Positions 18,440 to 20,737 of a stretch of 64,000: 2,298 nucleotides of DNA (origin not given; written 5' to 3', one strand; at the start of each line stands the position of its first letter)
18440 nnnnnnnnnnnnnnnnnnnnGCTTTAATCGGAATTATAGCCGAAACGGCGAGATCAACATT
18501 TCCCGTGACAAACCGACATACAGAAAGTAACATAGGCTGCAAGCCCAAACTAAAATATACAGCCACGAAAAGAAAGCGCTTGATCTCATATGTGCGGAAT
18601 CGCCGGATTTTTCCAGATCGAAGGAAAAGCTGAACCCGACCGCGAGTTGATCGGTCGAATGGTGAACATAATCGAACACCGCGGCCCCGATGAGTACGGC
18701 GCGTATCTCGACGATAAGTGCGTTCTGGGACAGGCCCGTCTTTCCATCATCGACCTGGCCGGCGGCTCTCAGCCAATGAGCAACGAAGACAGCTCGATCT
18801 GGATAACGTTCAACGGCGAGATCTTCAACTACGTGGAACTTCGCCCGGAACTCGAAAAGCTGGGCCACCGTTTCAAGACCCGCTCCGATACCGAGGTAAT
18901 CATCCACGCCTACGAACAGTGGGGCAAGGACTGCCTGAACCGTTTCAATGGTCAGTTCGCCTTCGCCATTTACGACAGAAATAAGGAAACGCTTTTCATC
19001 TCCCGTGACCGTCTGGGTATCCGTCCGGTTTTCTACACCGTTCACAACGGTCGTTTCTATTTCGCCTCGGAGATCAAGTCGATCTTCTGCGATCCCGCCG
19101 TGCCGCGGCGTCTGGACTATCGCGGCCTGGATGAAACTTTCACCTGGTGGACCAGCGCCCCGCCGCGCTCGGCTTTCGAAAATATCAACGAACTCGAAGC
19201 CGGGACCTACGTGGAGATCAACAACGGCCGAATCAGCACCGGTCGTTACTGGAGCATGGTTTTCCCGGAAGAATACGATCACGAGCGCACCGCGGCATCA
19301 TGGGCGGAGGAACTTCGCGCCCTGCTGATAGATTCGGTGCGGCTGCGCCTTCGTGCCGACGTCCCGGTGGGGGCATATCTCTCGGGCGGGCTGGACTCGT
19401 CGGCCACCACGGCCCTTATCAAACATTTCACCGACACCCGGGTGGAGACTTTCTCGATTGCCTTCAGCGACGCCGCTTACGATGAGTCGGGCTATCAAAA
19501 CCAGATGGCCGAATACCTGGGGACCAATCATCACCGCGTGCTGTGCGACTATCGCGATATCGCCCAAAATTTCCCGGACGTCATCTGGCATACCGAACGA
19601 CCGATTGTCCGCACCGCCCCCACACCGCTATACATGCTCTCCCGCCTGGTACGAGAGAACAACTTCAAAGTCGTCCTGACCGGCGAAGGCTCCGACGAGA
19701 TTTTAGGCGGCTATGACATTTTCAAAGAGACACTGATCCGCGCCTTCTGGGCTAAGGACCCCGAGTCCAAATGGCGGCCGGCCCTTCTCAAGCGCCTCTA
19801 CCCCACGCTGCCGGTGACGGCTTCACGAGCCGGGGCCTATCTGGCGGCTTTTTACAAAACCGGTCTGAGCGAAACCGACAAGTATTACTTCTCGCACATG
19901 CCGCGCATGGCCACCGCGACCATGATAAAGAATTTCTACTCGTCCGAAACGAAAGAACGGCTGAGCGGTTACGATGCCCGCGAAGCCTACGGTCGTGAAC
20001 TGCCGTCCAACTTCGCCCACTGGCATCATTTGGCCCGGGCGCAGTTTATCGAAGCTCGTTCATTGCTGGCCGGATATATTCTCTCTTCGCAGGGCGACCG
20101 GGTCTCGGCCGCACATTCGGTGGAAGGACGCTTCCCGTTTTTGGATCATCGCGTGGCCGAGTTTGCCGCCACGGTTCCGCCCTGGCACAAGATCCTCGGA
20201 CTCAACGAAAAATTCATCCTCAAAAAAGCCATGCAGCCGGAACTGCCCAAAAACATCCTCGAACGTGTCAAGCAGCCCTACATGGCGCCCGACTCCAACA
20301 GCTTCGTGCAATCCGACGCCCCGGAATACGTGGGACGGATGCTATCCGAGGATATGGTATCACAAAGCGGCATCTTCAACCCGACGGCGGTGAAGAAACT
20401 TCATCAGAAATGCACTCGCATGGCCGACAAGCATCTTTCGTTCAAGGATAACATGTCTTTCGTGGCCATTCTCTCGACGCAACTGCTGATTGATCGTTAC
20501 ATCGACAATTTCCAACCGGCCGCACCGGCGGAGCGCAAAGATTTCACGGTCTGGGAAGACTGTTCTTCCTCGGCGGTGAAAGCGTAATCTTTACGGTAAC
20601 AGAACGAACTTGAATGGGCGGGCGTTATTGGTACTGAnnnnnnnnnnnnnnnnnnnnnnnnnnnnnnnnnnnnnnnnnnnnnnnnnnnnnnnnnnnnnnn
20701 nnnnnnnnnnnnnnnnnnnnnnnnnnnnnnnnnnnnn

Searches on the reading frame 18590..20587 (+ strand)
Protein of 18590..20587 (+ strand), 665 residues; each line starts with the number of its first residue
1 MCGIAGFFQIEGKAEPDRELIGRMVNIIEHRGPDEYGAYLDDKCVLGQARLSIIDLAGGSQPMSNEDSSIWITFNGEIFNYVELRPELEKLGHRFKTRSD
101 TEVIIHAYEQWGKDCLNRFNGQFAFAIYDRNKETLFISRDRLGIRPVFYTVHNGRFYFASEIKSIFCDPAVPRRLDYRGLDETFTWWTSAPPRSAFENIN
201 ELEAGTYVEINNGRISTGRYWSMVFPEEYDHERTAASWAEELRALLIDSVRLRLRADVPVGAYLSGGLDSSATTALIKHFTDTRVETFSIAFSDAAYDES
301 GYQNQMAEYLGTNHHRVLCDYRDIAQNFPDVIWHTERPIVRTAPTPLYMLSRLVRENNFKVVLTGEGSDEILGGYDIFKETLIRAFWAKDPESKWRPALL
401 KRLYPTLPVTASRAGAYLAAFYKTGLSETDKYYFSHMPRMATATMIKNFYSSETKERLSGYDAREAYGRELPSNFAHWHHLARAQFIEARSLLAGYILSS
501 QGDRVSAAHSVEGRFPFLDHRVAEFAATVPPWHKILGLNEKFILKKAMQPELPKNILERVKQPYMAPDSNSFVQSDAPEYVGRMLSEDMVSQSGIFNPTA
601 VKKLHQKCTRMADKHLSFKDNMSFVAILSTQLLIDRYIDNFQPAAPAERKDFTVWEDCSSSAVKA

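Call 51: search_protein_families(library=pfam, proteins=[window:18590-20587:+], max_evalue=0.00001)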
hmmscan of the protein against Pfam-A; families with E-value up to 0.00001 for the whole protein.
window:18590-20587:+ (665 aa): 3 families
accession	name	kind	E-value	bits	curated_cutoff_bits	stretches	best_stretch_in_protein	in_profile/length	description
PF00733.27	Asn_synthase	-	1.4e-90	305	21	1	241-625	1-346/354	Asparagine synthase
PF13537.11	GATase_7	-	5.5e-48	162.5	25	1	49-165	2-121/123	Glutamine amidotransferase domain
PF13522.11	GATase_6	-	1e-44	152.1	27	1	33-161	1-130/130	Glutamine amidotransferase domain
